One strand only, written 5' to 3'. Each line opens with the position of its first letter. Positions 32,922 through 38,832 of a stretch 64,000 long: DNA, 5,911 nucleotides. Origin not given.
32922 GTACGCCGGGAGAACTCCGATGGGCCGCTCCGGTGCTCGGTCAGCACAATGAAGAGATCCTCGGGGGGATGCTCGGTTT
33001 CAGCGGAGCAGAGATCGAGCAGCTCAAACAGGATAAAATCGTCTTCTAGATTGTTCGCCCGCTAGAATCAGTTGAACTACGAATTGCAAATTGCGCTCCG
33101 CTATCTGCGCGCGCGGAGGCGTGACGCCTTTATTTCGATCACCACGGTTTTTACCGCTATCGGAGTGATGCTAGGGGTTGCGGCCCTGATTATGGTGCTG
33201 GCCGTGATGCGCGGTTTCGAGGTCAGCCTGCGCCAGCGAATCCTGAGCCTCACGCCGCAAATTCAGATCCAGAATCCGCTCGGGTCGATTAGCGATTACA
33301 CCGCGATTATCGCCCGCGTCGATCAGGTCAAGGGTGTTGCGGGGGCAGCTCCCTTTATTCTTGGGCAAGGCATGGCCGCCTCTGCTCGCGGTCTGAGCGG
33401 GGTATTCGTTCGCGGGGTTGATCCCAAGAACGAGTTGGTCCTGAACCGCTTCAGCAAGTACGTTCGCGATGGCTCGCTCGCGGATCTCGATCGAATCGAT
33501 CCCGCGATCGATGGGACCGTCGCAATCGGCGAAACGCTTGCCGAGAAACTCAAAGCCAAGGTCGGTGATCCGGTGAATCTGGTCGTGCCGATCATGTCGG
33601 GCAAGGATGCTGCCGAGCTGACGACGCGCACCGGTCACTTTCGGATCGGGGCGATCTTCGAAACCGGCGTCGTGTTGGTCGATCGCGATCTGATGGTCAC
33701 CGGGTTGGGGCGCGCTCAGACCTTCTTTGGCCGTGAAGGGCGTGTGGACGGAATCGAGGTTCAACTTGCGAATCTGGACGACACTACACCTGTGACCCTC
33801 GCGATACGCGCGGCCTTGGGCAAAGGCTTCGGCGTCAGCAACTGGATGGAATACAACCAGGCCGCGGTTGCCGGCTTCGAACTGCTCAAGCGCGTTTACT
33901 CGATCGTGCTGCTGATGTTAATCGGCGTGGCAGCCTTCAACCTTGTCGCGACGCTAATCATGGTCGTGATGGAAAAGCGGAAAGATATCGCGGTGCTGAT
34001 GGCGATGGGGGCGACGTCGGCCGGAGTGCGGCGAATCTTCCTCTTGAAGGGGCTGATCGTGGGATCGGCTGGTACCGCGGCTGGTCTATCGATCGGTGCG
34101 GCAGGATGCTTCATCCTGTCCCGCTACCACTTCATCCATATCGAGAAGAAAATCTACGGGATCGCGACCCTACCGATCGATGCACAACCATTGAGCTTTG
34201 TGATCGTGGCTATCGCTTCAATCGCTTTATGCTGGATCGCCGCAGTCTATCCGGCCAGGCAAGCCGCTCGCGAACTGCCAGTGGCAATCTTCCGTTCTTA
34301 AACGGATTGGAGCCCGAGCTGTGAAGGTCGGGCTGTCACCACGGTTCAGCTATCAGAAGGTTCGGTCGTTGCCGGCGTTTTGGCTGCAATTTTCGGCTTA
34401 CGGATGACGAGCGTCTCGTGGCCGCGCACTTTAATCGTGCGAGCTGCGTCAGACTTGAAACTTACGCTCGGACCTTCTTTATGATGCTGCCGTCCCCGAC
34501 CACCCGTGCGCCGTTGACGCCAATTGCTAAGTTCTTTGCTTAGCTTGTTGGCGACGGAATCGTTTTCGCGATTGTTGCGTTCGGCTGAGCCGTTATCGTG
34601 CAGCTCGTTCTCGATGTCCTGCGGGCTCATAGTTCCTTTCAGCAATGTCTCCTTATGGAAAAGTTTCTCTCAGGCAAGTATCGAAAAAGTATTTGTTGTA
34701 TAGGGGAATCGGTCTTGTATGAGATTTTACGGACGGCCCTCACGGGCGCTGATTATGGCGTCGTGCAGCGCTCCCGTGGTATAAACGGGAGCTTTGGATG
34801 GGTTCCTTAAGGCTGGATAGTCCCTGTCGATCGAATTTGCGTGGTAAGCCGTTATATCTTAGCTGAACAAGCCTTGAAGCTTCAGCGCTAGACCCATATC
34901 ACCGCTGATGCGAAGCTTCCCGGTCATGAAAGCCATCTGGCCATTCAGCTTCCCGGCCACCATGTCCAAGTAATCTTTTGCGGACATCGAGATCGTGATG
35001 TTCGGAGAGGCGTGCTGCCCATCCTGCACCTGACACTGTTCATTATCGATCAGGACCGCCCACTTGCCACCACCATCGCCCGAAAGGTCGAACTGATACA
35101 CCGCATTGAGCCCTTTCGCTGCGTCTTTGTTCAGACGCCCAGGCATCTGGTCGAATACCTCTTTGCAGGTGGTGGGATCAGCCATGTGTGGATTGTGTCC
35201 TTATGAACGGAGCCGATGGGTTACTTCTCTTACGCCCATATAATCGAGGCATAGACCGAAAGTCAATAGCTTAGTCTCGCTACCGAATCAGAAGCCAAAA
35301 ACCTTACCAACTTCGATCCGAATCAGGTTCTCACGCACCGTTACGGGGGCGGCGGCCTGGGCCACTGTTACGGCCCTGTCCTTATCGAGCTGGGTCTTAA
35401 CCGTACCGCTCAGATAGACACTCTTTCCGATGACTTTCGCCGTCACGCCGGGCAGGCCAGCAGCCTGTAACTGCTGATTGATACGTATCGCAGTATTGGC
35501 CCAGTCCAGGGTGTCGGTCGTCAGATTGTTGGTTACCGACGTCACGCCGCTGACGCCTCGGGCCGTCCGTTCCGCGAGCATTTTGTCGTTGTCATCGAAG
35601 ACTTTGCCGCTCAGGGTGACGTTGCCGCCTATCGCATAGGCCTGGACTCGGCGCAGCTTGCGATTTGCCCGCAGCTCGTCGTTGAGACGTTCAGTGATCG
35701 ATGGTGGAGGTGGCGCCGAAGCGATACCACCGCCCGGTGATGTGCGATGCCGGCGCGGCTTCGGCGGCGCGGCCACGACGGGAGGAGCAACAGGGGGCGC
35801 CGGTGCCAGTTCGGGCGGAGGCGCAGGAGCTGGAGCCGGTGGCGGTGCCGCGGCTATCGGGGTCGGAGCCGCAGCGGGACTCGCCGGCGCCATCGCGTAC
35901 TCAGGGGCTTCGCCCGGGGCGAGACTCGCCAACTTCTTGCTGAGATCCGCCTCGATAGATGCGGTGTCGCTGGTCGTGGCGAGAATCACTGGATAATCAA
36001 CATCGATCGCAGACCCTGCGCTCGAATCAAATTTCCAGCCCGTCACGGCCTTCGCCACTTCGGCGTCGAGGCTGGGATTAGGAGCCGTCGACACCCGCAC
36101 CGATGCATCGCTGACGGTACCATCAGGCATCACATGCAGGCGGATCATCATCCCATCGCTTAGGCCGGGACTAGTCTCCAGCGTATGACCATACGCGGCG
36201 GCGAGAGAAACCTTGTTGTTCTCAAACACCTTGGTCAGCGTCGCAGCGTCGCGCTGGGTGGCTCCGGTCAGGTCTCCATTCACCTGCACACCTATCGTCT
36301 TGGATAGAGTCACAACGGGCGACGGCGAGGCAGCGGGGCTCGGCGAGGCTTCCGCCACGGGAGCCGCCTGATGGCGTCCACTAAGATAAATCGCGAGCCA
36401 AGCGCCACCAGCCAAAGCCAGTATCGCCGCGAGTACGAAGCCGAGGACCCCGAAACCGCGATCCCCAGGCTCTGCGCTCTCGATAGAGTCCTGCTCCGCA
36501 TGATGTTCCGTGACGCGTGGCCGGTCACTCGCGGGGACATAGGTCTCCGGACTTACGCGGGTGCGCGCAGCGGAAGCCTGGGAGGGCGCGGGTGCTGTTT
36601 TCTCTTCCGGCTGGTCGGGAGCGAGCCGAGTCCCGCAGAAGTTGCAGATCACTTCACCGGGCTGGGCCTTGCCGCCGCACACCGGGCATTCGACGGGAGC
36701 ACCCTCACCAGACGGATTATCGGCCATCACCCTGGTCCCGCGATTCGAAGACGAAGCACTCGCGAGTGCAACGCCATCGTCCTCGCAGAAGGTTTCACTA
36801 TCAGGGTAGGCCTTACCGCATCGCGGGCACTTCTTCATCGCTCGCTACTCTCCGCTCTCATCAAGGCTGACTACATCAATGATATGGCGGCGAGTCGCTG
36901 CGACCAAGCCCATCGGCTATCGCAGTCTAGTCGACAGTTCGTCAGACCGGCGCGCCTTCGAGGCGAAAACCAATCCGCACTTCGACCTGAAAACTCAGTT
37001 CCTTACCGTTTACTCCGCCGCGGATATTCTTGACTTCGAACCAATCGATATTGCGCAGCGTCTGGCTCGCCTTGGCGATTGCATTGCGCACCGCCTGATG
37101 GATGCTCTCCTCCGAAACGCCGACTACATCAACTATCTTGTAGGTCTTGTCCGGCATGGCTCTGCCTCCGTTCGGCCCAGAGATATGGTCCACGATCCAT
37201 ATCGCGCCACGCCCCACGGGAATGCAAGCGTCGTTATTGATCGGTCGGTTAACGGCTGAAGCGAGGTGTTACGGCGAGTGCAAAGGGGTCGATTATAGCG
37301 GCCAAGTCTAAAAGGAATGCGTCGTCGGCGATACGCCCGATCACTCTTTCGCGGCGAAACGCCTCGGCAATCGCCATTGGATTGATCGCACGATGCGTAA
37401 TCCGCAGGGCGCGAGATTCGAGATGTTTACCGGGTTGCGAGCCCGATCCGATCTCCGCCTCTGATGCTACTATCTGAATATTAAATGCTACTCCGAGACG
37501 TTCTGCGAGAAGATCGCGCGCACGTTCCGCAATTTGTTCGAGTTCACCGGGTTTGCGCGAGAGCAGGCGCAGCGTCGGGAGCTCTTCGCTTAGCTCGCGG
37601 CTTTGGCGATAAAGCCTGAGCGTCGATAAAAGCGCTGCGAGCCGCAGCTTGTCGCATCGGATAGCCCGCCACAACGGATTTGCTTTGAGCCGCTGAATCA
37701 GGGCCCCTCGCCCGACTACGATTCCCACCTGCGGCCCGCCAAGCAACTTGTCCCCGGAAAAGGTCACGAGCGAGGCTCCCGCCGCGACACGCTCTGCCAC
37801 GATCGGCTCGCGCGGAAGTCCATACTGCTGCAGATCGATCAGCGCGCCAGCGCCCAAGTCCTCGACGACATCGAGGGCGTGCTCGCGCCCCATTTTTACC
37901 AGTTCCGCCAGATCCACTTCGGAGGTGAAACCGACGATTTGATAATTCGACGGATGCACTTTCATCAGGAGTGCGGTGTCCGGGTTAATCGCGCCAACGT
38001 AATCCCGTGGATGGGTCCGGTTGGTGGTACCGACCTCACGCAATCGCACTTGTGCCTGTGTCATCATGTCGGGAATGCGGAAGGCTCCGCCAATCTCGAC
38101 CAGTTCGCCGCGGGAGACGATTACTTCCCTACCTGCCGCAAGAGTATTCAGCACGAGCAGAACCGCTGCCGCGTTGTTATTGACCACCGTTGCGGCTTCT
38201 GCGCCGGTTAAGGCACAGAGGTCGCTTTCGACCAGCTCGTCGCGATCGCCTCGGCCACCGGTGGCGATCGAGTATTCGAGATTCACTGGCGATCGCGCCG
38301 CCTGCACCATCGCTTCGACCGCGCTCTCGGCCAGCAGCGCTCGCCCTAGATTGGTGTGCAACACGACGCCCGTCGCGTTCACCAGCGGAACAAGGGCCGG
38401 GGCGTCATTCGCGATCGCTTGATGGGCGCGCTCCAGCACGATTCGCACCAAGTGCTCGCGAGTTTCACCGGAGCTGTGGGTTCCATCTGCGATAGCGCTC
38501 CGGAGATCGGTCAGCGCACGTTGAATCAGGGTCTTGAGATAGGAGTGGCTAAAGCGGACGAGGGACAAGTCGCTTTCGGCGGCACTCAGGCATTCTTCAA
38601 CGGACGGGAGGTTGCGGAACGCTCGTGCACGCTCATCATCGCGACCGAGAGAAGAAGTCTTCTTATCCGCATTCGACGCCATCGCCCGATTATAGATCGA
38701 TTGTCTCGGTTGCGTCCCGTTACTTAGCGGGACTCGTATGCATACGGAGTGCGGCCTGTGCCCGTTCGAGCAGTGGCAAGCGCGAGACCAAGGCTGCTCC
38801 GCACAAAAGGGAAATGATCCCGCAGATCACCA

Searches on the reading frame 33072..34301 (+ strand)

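Call 12: search_protein_families(library=ncbifam, proteins=[window:33072-34301:+], max_evalue=0.00001)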
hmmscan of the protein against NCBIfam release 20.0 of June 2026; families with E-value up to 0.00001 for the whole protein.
window:33072-34301:+ (409 aa): 7 families
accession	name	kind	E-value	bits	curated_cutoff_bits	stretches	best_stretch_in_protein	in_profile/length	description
TIGR02212.1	lolCE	equivalog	4.1e-93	312.5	362.45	1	3-408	2-409/411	lipoprotein-releasing ABC transporter permease subunit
NF008357.0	PRK11146.1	exception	2.7e-65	220.8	439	1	2-406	4-410/414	lipoprotein-releasing ABC transporter permease subunit LolE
TIGR02213.1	lolE_release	exception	1.1e-56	192.5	540.35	1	4-407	3-408/411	lipoprotein-releasing ABC transporter permease subunit LolE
NF008076.0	PRK10814.1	exception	4.9e-44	150.9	473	1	5-405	7-394/399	lipoprotein-releasing ABC transporter permease subunit LolC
TIGR03434.1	ADOP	subfamily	1.9e-08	32.9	622.3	1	272-408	672-801/803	ADOP family duplicated permease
TIGR00439.2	FtsX_Gneg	equivalog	1.4e-07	31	255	1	270-397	164-289/292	permease-like cell division protein FtsX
NF038347.1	FtsX_Gpos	exception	7.5e-06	25.5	225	1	269-339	164-234/296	permease-like cell division protein FtsX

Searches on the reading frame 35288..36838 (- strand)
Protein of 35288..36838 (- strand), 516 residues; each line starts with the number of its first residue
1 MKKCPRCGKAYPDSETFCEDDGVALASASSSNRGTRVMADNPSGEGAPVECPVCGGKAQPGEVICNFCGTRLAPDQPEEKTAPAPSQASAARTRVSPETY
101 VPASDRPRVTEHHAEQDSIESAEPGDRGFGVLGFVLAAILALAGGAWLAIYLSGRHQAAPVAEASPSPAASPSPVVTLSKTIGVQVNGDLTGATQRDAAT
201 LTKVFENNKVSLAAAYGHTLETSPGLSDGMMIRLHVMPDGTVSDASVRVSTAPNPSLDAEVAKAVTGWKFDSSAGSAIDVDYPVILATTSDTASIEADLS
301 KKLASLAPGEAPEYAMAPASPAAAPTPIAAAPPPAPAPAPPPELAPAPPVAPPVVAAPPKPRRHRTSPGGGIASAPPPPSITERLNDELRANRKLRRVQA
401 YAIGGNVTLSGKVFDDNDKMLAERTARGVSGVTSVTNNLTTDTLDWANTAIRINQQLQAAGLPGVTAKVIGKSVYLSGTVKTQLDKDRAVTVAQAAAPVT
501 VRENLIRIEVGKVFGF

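Call 12: search_protein_families(library=ncbifam, proteins=[window:35288-36838:-], max_evalue=0.00001)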
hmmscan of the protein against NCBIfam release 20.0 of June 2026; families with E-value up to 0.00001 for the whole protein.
window:35288-36838:- (516 aa): 4 families
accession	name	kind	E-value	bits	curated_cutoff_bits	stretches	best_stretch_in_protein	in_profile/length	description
NF033768.1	myxo_SS_tail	domain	8.7e-13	48.2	40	1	197-286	2-91/92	AgmX/PglI C-terminal domain-containing protein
NF033760.1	gliding_GltG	equivalog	4.6e-09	35.4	650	1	200-289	558-648/650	adventurous gliding motility protein GltG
NF007858.0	PRK10568.1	equivalog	4.8e-07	29.6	174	0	396-441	159-204/206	molecular chaperone OsmY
TIGR01352.1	tonB_Cterm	subfamily_domain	3.2e-06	27.4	27.1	0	230-275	16-60/76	TonB family protein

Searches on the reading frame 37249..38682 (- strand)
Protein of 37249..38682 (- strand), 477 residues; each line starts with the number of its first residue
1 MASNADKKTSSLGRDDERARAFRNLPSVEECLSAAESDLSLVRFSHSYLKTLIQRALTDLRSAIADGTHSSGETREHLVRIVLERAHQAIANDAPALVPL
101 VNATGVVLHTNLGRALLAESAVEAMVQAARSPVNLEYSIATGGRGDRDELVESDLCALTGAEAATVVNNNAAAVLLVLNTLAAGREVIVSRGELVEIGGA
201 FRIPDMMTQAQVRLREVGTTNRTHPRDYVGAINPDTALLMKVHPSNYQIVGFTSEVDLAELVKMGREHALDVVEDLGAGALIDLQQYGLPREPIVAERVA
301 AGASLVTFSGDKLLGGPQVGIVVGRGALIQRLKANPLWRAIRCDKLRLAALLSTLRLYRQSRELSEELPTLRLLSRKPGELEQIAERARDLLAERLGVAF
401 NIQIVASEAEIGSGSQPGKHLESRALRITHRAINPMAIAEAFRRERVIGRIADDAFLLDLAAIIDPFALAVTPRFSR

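Call 12: search_protein_families(library=ncbifam, proteins=[window:37249-38682:-], max_evalue=0.00001)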
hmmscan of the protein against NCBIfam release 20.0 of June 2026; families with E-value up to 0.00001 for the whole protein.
window:37249-38682:- (477 aa): 4 families
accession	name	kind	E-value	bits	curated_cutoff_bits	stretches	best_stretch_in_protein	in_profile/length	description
TIGR00474.1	selA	equivalog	3.3e-166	553.6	267.9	1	22-465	1-443/455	L-seryl-tRNA(Sec) selenium transferase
TIGR01437.1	selA_rel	subfamily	9.1e-16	57.7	385.3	1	100-364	10-263/363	DgaE family pyridoxal phosphate-dependent ammonia lyase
NF047797.1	glminPNH3LysDgaE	equivalog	7.8e-15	54.7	600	1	100-377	12-277/367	D-glucosaminate-6-phosphate ammonia lyase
NF043007.1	CysBLyMetC_Staph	equivalog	5.4e-07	28.9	700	1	134-316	40-200/378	cystathionine beta-lyase MetC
